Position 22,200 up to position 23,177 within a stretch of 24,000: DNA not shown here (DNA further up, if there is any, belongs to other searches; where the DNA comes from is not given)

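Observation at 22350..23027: Uncharacterised Cys-cluster / ParB-like / Tudor-like protein directly upstream of hsdM in the same operon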

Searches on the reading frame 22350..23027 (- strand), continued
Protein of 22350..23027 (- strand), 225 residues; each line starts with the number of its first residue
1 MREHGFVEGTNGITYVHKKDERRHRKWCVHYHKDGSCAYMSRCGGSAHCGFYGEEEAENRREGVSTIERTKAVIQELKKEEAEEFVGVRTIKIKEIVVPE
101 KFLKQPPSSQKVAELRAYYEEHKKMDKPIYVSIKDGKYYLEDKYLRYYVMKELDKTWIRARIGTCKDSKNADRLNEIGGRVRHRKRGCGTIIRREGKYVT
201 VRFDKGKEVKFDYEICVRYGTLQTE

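Call 28: search_protein_families(library=pfam, proteins=[P0031, P0065, P0066, P0075, P0102, P0111, P0094, P0110, P0106, P0082], max_evalue=0.001)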
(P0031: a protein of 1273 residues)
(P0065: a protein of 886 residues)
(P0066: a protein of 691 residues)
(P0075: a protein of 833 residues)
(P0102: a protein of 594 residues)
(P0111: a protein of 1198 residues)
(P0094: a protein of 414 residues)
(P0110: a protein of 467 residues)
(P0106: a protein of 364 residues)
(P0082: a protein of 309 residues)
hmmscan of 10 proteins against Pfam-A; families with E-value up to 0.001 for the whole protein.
P0031 (1273 aa): 28 families (the best 25 are shown)
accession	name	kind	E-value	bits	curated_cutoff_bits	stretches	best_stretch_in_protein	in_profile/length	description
PF13443.12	HTH_26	-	4.1e-18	65.8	22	0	283-333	7-56/63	Cro/C1-type HTH DNA-binding domain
PF05043.19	Mga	-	5.9e-16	59.3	21.1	2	516-557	10-51/87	Mga helix-turn-helix domain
PF01381.28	HTH_3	-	1.4e-13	51.1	23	0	279-307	2-30/55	Helix-turn-helix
PF13518.12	HTH_28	-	9e-13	48.5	25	0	284-307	10-33/52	Helix-turn-helix domain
PF08279.18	HTH_11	-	2.3e-12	47.1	25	0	401-422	12-34/55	HTH domain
PF13384.12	HTH_23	-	3.3e-12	46.2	24.6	0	400-422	14-36/50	Homeodomain-like domain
PF00313.28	CSD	-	1.6e-11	44.3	27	1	1207-1268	2-64/66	'Cold-shock' DNA-binding domain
PF21716.3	dnstrm_HI1420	-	9.4e-09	35.5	27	0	288-328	45-83/90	Probable addiction module antidote protein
PF13560.12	HTH_31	-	1.2e-08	35.5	27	0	285-330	13-57/64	Helix-turn-helix domain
PF13730.12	HTH_36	-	8.8e-08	32.3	25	0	405-422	27-44/55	Helix-turn-helix domain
PF12844.13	HTH_19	-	6.7e-07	29.6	30.2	0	534-582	10-56/64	Helix-turn-helix domain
PF01418.23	HTH_6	-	1.6e-06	28.4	28.3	0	653-694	13-54/77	Helix-turn-helix domain, rpiR family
PF13309.12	HTH_22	-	1.7e-06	28.4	29.6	0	288-307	43-62/63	HTH domain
PF01527.26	HTH_Tnp_1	-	1.8e-06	28.5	24.1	0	279-305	17-42/75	Transposase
PF07638.17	Sigma70_ECF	-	2.1e-06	28.2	21.1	0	285-311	150-176/185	ECF sigma factor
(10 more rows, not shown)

P0065 (886 aa): 22 families
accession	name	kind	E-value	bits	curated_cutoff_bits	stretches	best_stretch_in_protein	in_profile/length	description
PF13443.12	HTH_26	-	1.3e-15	57.8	22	0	256-306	7-56/63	Cro/C1-type HTH DNA-binding domain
PF00313.28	CSD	-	3.4e-12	46.5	27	1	821-882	2-64/66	'Cold-shock' DNA-binding domain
PF13518.12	HTH_28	-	9.5e-12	45.2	25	0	258-281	11-34/52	Helix-turn-helix domain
PF05043.19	Mga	-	2e-11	44.7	21.1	0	243-280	14-51/87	Mga helix-turn-helix domain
PF13384.12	HTH_23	-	9.2e-11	41.7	24.6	0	381-405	13-37/50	Homeodomain-like domain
PF01381.28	HTH_3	-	1.8e-10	41.1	23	0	253-302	3-50/55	Helix-turn-helix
PF08279.18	HTH_11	-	1.3e-08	35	25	0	257-278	13-34/55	HTH domain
PF13730.12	HTH_36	-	3.5e-07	30.4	25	0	261-280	27-46/55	Helix-turn-helix domain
PF13551.12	HTH_29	-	7.7e-07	29.5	28.1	0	382-406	8-33/64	Winged helix-turn helix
PF01418.23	HTH_6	-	7.9e-07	29.4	28.3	0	362-405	11-54/77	Helix-turn-helix domain, rpiR family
PF13560.12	HTH_31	-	1.9e-06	28.5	27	0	257-307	12-61/64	Helix-turn-helix domain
PF13309.12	HTH_22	-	4.9e-06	26.9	29.6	0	261-280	43-62/63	HTH domain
PF12728.13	HTH_17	-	5.8e-06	26.9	27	0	260-280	2-22/51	Helix-turn-helix domain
PF00196.25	GerE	-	1.8e-05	24.7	23.5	0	257-277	15-35/57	Bacterial regulatory proteins, luxR family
PF12668.12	DUF3791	-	4.3e-05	23.9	25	0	23-57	5-39/60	Protein of unknown function (DUF3791)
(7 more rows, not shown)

P0066 (691 aa): 5 families
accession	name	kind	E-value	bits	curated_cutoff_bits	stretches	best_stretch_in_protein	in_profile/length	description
PF01381.28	HTH_3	-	5.8e-13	49.1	23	1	152-205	1-52/55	Helix-turn-helix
PF00313.28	CSD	-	2.2e-10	40.7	27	1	625-686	2-64/66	'Cold-shock' DNA-binding domain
PF13443.12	HTH_26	-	8e-10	39.3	22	1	152-207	2-56/63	Cro/C1-type HTH DNA-binding domain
PF13560.12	HTH_31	-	2.4e-07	31.4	27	0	159-207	13-60/64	Helix-turn-helix domain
PF12844.13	HTH_19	-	0.00017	21.8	30.2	1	151-206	3-56/64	Helix-turn-helix domain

P0075 (833 aa): 4 families
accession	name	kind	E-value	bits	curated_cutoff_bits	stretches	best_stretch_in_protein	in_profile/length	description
PF00176.29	SNF2-rel_dom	-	2.7e-16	59.9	24.9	1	354-655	24-284/290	SNF2-related domain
PF00271.37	Helicase_C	-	5.4e-09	36.7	23.5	1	674-781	2-110/110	Helicase conserved C-terminal domain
PF04851.21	ResIII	-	2.9e-08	34.2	22.5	1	334-410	5-84/164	Type III restriction enzyme, res subunit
PF00270.35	DEAD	-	0.00061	20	26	0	335-386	2-55/167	DEAD/DEAH box helicase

P0102 (594 aa): 5 families
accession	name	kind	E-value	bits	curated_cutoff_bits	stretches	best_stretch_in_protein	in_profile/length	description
PF00589.27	Phage_integrase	-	6.7e-39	133.9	27.1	1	124-293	3-169/172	Phage integrase family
PF02899.23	Phage_int_SAM_1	-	1.4e-15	57.7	22.3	1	15-100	1-82/83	Phage integrase, N-terminal SAM-like domain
PF00313.28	CSD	-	4.4e-10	39.7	27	1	530-591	2-64/66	'Cold-shock' DNA-binding domain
PF13495.12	Phage_int_SAM_4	-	1.2e-08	35.7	27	1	15-102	2-83/85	Phage integrase, N-terminal SAM-like domain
PF13102.12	Phage_int_SAM_5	-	1.7e-06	28.7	22.3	1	21-109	9-94/98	Phage integrase SAM-like domain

P0111 (1198 aa): 12 families
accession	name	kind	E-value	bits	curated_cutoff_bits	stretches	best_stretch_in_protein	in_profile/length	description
PF13087.12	AAA_12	-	8.9e-46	156.3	27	1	880-1066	2-193/195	AAA domain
PF13086.12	AAA_11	-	3.2e-41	142.2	27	2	654-753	3-113/257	AAA domain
PF01443.25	Viral_helicase1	-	6.3e-14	52.8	21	1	987-1064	152-227/228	Viral superfamily 1 RNA helicase core domain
PF13245.12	AAA_19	-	2.4e-10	41.2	25.1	1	657-855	1-132/134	AAA domain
PF13604.12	AAA_30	-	9.1e-10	39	27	1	655-713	4-61/191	AAA domain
PF20720.3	nSTAND3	-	1e-05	25.7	27.2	1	657-696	6-45/155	Novel STAND NTPase 3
PF00270.35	DEAD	-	3.4e-05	24.1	26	1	656-718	3-65/167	DEAD/DEAH box helicase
PF04851.21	ResIII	-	0.00021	21.7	22.5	1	655-720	6-75/164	Type III restriction enzyme, res subunit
PF00580.27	UvrD-helicase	-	0.00021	21.5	23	0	659-713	7-60/271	UvrD/REP helicase N-terminal domain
PF09848.15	SLFN-g3_helicase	-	0.00078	19.2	24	0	668-719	1-51/354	Schlafen group 3, DNA/RNA helicase domain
PF02562.22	PhoH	-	0.00091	19.2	27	0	655-712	6-62/205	PhoH-like protein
PF13191.12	AAA_16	-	0.00095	20.1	32.6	0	657-710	8-62/167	AAA ATPase domain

P0094 (414 aa): 1 family
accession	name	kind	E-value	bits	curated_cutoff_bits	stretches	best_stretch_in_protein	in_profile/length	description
PF01443.25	Viral_helicase1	-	0.0002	21.7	21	0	122-168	178-227/228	Viral superfamily 1 RNA helicase core domain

P0110 (467 aa): 0 families

P0106 (364 aa): 1 family
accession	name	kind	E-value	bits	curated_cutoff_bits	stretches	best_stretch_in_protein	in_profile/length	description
PF19866.4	DUF6339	-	1.1e-49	169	23.2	1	65-237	1-173/175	Family of unknown function (DUF6339)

P0082 (309 aa): 0 families

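Call 29: fold_search(model_id=the predicted structure, library=pdb)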
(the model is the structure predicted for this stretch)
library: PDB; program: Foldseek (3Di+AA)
matches with E <= 10: 1215; with E <= 0.001: 27
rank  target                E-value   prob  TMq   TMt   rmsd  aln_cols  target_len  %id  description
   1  6ky4                  7.0e-06  1.00  0.32  0.77   3.7        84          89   24  Crystal structure of Sulfiredoxin from Arabidopsis thaliana (released 2019-10-16)
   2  7nfu_B                1.0e-05  1.00  0.29  0.30   8.3        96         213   28  Crystal structure of C-terminally truncated Geobacillus thermoleovorans nucleoid occlusion protein Noc (released 2021-02-17)
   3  7nfu_A                2.2e-05  1.00  0.30  0.31   3.6        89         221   24  Crystal structure of C-terminally truncated Geobacillus thermoleovorans nucleoid occlusion protein Noc (released 2021-02-17)
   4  7ol9_B                2.4e-05  1.00  0.30  0.33   3.6        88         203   24  Crystal structure of C-terminally truncated Bacillus subtilis nucleoid occlusion protein (Noc) complexed to the Noc-bi (released 2022-03-09)
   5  7ol9_A                6.0e-05  1.00  0.28  0.31   6.0        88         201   26  Crystal structure of C-terminally truncated Bacillus subtilis nucleoid occlusion protein (Noc) complexed to the Noc-bi (released 2022-03-09)
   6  7ng0                  8.8e-05  1.00  0.31  0.35   3.7        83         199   24  Crystal structure of N- and C-terminally truncated Geobacillus thermoleovorans nucleoid occlusion protein Noc (released 2021-02-17)
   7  7bnr_A                1.4e-04  1.00  0.31  0.36   3.5        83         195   16  Crystal structure of a ParB Q52A mutant from Myxococcus xanthus bound to CTPyS (released 2021-09-08)
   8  7bnk_B                1.4e-04  1.00  0.31  0.36   3.5        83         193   16  Crystal structure of ParB from Myxococcus xanthus bound to CDP and Monothiophosphate (released 2021-09-08)
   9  1vk1                  1.7e-04  1.00  0.31  0.30  11.1       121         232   12  Conserved hypothetical protein from Pyrococcus furiosus Pfu-392566-001 (released 2004-08-10)
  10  7bnk_A                1.8e-04  1.00  0.31  0.36   3.5        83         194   16  Crystal structure of ParB from Myxococcus xanthus bound to CDP and Monothiophosphate (released 2021-09-08)
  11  5k5d_A                2.5e-04  1.00  0.30  0.27   6.3        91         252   19  Structure of the C2221 form of Pnob8-like ParB-N domain (released 2016-06-15)
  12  5k5d_B                3.0e-04  1.00  0.29  0.26   5.7        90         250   18  Structure of the C2221 form of Pnob8-like ParB-N domain (released 2016-06-15)
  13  7lj1_g                3.7e-04  1.00  0.28  0.58   5.6        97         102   21  Human Prx1-Srx Decameric Complex (released 2021-07-14)
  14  5uje                  4.2e-04  1.00  0.29  0.27   2.6        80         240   15  SbnI with C-terminal truncation from Staphylococcus aureus (released 2018-01-24)
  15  7lj1_i                4.5e-04  1.00  0.28  0.57   4.7        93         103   22  Human Prx1-Srx Decameric Complex (released 2021-07-14)
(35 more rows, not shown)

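Call 30: find_encoding_contigs(protein=window:22350-23027:-, flank=10000, max_places=4)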
Protein window:22350-23027:- (225 aa): no gene with exactly this product is on record in the collection.

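Call 35: find_related_loci(query=A2, collection=metagenome_contigs, flank=8000)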
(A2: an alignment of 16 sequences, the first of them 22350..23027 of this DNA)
Query A2 (225 aa) in metagenome_contigs; peptide patterns used: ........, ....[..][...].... (x = any residue, [..] = any of these).
178 stretches matched a pattern; 2 encode a relative of the query (tblastn E <= 1e-3); 2 distinct loci.
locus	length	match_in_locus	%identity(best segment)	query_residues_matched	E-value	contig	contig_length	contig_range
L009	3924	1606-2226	41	9-217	4e-43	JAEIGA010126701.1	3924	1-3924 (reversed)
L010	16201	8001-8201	52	87-153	1e-15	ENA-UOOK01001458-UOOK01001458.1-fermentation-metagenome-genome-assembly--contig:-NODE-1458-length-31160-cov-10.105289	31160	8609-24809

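Call 38: search_protein_families(library=pfam, proteins=[L010:60-701:+, L010:707-1390:+, L010:1553-3754:+, L010:3758-4267:+, L010:4410-6329:+, L010:6268-7179:+, L010:7176-8252:+, L009:451-1542:+, L009:2256-3299:+, L009:60-449:+], max_evalue=0.001)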
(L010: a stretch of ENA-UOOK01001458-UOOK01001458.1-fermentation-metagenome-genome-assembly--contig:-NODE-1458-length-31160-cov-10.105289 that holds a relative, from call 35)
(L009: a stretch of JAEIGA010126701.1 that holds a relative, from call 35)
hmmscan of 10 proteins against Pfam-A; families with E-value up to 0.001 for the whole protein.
L010:60-701:+ (213 aa): 1 family
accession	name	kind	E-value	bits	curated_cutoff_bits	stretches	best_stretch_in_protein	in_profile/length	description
PF01420.25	Methylase_S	-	4.9e-10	40.3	22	1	28-180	5-146/168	Type I restriction modification DNA specificity domain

L010:707-1390:+ (227 aa): 2 families
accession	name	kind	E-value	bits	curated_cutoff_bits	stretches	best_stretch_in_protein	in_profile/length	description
PF12161.14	HsdM_N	-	1.4e-29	103.9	24.5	1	10-136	2-135/135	HsdM N-terminal domain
PF02384.22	N6_Mtase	-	6.9e-11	42.5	20.4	1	147-222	2-82/311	N-6 DNA Methylase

L010:1553-3754:+ (733 aa): 4 families
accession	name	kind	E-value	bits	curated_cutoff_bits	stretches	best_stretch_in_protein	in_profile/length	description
PF11867.13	T1RH-like_C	-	5.2e-112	374.9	26.8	1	440-729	41-328/329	Type I restriction enzyme HindI endonuclease subunit-like, C-terminal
PF18766.7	SWI2_SNF2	-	8.1e-78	261.5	26.7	1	24-295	1-220/221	SWI2/SNF2 ATPase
PF04851.21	ResIII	-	3.7e-17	63.2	22.5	1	23-228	6-163/164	Type III restriction enzyme, res subunit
PF22679.2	T1R_D3-like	-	4.6e-15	56.8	27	1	398-451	86-140/158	Type I restriction enzyme subunit R domain 3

L010:3758-4267:+ (169 aa): 0 families

L010:4410-6329:+ (639 aa): 0 families

L010:6268-7179:+ (303 aa): 0 families

L010:7176-8252:+ (358 aa): 1 family
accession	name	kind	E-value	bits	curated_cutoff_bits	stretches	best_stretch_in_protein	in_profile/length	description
PF19866.4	DUF6339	-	1.7e-56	191.2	23.2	1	65-236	1-173/175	Family of unknown function (DUF6339)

L009:451-1542:+ (363 aa): 1 family
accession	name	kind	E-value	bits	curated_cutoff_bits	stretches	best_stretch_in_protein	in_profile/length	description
PF03747.19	ADP_ribosyl_GH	-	7.5e-81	272.4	26.2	1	41-337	2-287/287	ADP-ribosylglycohydrolase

L009:2256-3299:+ (347 aa): 1 family
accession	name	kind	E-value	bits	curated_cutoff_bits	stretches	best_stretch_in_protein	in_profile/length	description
PF08797.16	HIRAN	-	1.9e-07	31.3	24.7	1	256-308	8-59/96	HIRAN domain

L009:60-449:+ (129 aa): 1 family
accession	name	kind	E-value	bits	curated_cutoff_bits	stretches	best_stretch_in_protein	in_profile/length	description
PF03118.21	RNA_pol_A_CTD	-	4.3e-18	65.3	23.8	1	41-98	9-65/67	Bacterial RNA polymerase, alpha chain C terminal domain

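Call 39: search_protein_families(library=pfam, proteins=[L006:8695-9486:-, L006:9634-9939:+, L006:10611-11870:+, L006:11867-12778:+, L006:14573-16039:+, L006:16757-20431:+, L006:7909-8691:-, L006:5256-6683:-, L006:3122-4387:-, L006:6768-7466:-], max_evalue=0.001)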
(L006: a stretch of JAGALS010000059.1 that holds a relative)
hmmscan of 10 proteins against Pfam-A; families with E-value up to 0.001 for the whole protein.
L006:8695-9486:- (263 aa): 0 families

L006:9634-9939:+ (101 aa): 0 families

L006:10611-11870:+ (419 aa): 1 family
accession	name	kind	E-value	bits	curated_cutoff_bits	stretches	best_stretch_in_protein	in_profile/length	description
PF13280.12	WYL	-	8.4e-10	39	21.8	1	220-289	2-69/70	WYL domain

L006:11867-12778:+ (303 aa): 0 families

L006:14573-16039:+ (488 aa): 2 families
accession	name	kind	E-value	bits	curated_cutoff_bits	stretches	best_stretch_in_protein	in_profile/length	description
PF25043.1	DUF7788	-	1.9e-45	155.2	27.1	1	289-462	1-181/221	Domain of unknown function (DUF7788)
PF11443.14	DUF2828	-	2e-35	122.9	29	2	17-127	1-123/405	Domain of unknown function (DUF2828)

L006:16757-20431:+ (1224 aa): 1 family
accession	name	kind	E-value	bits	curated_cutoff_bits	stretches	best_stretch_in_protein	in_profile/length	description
PF13306.12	LRR_5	-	2.4e-42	144.3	27.7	2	1035-1139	21-123/127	BspA type Leucine rich repeat region (6 copies)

L006:7909-8691:- (260 aa): 3 families
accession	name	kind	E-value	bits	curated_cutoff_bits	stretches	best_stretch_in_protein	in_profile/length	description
PF12695.13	Abhydrolase_5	-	5.8e-50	169.7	27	1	86-247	1-162/164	Alpha/beta hydrolase family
PF12146.15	Hydrolase_4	-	9.3e-08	32.1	27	1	125-175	59-109/239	Serine aminopeptidase, S33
PF00561.26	Abhydrolase_1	-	4.6e-05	23.6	25.8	1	141-186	68-109/245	alpha/beta hydrolase fold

L006:5256-6683:- (475 aa): 2 families
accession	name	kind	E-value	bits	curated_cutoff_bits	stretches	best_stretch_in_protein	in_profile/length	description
PF00728.28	Glyco_hydro_20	-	1.6e-55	189.3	22.3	1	125-448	2-347/348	Glycosyl hydrolase family 20, catalytic domain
PF02838.20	Glyco_hydro_20b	-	1.5e-06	29.4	26.1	1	2-118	2-123/124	Glycosyl hydrolase family 20, domain 2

L006:3122-4387:- (421 aa): 0 families

L006:6768-7466:- (232 aa): 1 family
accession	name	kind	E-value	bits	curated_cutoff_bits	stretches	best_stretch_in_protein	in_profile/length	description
PF02417.20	Chromate_transp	-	3.2e-46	157.8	28.6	1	46-227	1-166/166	Chromate transporter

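Call 40: search_dna_similar(query=window:22350-23027:-, collection=plasmids, mode=protein, max_evalue=0.001, max_rows=30)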
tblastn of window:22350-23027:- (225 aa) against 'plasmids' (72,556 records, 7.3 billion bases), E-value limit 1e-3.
Records with a match: 1; places in all: 1; records where one place covers at least 80% of the query: 0.
Best place of each record, by identity: <60% 1.
By first word of the organism name: Priestia 1.
By predicted mobility (MOB-suite, as given by PLSDB): non-mobilizable 1.
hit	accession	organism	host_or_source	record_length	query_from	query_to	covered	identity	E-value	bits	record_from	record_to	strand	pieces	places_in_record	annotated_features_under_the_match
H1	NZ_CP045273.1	Priestia megaterium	pure culture,Paper surface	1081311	84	154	32%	42.3%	5e-7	57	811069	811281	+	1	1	none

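Call 41: search_dna_similar(query=window:22350-23027:-, collection=phages, mode=protein, max_evalue=0.001, max_rows=30)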
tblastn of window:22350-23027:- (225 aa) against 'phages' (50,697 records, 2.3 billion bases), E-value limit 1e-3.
No match.

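Call 45: search_protein_families(library=pfam, alignment_id=A3, max_evalue=0.01)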
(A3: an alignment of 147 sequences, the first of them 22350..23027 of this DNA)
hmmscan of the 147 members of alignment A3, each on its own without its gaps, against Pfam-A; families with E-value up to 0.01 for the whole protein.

A. member 1, window:22350-23027:- (225 aa): 0 families

B. families by the number of members that match (of 147 scanned): 17 families
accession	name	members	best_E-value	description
PF21196.3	PcrA_UvrD_tudor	27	6.4e-06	PcrA/UvrD tudor domain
PF02195.25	ParB_N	16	1.7e-06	ParB N-terminal domain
PF18339.7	Tudor_1_RapA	2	3.7e-09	RapA N-terminal Tudor like domain 1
PF12073.14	DUF3553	2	2.7e-05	Protein of unknown function (DUF3553)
PF02559.22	CarD_TRCF_RID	2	0.0017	CarD-like/TRCF RID domain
PF04383.19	KilA-N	1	0.00033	KilA-N domain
PF23288.1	KOW6_SPT5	1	0.00051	Transcription elongation factor SPT5, sixth KOW domain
PF23145.1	Zf_2nd_IFT121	1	0.00066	IFT121, second zinc finger domain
PF25063.1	ARM_TT21_C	1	0.00092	Tetratricopeptide repeat protein 21 C-terminal ARM domain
PF02736.25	Myosin_N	1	0.0012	Myosin N-terminal SH3-like domain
PF18241.6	AvrM-A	1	0.0015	Flax-rust effector AvrM-A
PF13361.12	UvrD_C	1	0.0027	UvrD-like helicase C-terminal domain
PF15057.12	DUF4537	1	0.004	Domain of unknown function (DUF4537)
PF17755.6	UvrA_DNA-bind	1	0.0043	UvrA DNA-binding domain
PF21838.2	DUF6897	1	0.0076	Domain of unknown function (DUF6897)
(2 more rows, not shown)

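Call 53: find_homologous_proteins(query=A3, max_evalue=0.00001)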
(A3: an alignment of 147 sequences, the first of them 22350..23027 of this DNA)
Query A3 (147 sequences) (225 aa, profile of the alignment): 236 proteins with E <= 0.00001 among 6922 candidates; the best 120 are listed.
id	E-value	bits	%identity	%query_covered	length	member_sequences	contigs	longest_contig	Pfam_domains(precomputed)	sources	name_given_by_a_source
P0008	4.4e-80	287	55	99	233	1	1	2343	-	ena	-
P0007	7.4e-80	286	57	99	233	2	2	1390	-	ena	-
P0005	4.4e-77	277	59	100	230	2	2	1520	-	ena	-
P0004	2.5e-76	275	59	97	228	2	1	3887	-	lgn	-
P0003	3.7e-76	274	61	99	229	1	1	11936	-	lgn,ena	-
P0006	1.5e-75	272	57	99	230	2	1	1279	-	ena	-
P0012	1.6e-75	272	53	97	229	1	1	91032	-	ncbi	-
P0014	1.7e-75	272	40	93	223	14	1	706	-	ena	-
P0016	1.9e-75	272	39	93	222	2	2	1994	-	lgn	-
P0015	2.4e-75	271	40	93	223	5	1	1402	-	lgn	-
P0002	3.6e-75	271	59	99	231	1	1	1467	-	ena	-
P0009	7.3e-75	270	54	99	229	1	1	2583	-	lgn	-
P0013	5.0e-74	267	42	93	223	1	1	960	-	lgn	-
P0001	3.9e-73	264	100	100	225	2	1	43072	-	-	-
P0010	6.2e-72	260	58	96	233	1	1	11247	-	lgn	-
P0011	1.5e-71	259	55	99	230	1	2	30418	-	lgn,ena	-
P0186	4.2e-12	64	34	44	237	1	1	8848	PF02195.27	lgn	-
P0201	1.8e-11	62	36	32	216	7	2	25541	PF02195.27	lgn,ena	-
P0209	4.2e-11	61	36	32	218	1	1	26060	PF02195.27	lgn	-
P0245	1.7e-10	59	28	39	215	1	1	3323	PF02195.27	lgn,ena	-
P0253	2.6e-10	58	26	59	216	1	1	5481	PF02195.27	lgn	-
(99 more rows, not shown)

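Call 58: find_encoding_contigs(protein=P0020, flank=8000, max_places=3)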
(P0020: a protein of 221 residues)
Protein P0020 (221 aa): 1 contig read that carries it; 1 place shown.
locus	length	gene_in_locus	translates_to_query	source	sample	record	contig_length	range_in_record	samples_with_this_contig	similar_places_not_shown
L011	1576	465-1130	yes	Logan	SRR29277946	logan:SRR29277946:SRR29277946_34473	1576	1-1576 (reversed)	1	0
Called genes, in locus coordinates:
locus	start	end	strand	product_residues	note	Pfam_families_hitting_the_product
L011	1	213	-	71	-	?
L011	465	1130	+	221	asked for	-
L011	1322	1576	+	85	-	?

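Call 59: find_encoding_contigs(protein=P0004, flank=8000, max_places=3)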
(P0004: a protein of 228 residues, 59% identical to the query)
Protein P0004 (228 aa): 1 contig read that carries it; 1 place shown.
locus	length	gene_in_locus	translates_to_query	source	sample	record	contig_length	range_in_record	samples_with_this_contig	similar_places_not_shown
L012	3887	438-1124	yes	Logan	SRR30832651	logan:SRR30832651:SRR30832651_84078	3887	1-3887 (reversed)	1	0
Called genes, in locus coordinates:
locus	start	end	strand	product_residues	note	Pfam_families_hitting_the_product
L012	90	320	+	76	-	PF21861:RepB_C (weak)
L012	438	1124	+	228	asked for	-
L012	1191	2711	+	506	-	PF12161:HsdM_N, PF02384:N6_Mtase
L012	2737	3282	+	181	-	PF01420:Methylase_S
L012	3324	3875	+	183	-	-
